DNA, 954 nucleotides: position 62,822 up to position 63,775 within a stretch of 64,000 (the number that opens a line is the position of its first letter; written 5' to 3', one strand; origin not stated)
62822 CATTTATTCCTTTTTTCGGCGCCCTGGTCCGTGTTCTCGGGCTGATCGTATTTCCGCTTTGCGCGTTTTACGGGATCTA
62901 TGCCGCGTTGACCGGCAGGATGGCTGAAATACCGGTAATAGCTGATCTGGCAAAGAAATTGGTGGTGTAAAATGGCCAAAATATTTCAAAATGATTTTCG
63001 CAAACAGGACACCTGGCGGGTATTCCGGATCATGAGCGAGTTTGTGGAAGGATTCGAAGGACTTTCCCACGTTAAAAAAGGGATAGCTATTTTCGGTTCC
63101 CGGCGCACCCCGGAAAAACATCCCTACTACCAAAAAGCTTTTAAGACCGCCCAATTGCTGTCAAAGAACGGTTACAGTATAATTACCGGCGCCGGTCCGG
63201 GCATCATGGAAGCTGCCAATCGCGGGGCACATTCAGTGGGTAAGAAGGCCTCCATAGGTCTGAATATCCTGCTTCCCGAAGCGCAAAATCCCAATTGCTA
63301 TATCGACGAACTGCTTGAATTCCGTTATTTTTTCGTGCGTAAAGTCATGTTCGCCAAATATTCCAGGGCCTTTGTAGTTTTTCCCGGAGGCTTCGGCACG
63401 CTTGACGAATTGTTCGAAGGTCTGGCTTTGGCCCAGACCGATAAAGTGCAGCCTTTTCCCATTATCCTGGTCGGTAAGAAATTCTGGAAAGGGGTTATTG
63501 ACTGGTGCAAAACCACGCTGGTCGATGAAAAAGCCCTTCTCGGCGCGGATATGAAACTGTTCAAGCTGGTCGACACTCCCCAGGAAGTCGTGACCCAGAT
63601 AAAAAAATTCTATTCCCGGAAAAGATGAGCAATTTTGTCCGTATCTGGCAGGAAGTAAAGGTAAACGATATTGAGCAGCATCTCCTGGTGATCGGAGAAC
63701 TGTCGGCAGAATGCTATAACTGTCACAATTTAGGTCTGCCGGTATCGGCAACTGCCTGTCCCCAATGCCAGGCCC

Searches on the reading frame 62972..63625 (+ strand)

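Call 67: search_protein_families(library=ncbifam, proteins=[window:62972-63625:+], max_evalue=0.001)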
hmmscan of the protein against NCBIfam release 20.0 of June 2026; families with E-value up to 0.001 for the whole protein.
window:62972-63625:+ (218 aa): 4 families
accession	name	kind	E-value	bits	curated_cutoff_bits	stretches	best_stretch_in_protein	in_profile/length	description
TIGR00730.1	TIGR00730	subfamily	1.2e-41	142.5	96.35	1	37-212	2-177/178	TIGR00730 family Rossman fold protein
NF038390.1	Nsidase_PpnN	equivalog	3.4e-13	49.2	450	1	53-212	161-328/450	nucleotide 5'-monophosphate nucleosidase PpnN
TIGR00725.1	TIGR00725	hypoth_equivalog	3e-09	36.5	106.9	1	38-153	4-114/159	TIGR00725 family protein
NF058542.1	CtkRMPhLog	equivalog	8.7e-09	35.6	300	1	52-203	17-168/177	cytokinin riboside 5'-monophosphate phosphoribohydrolase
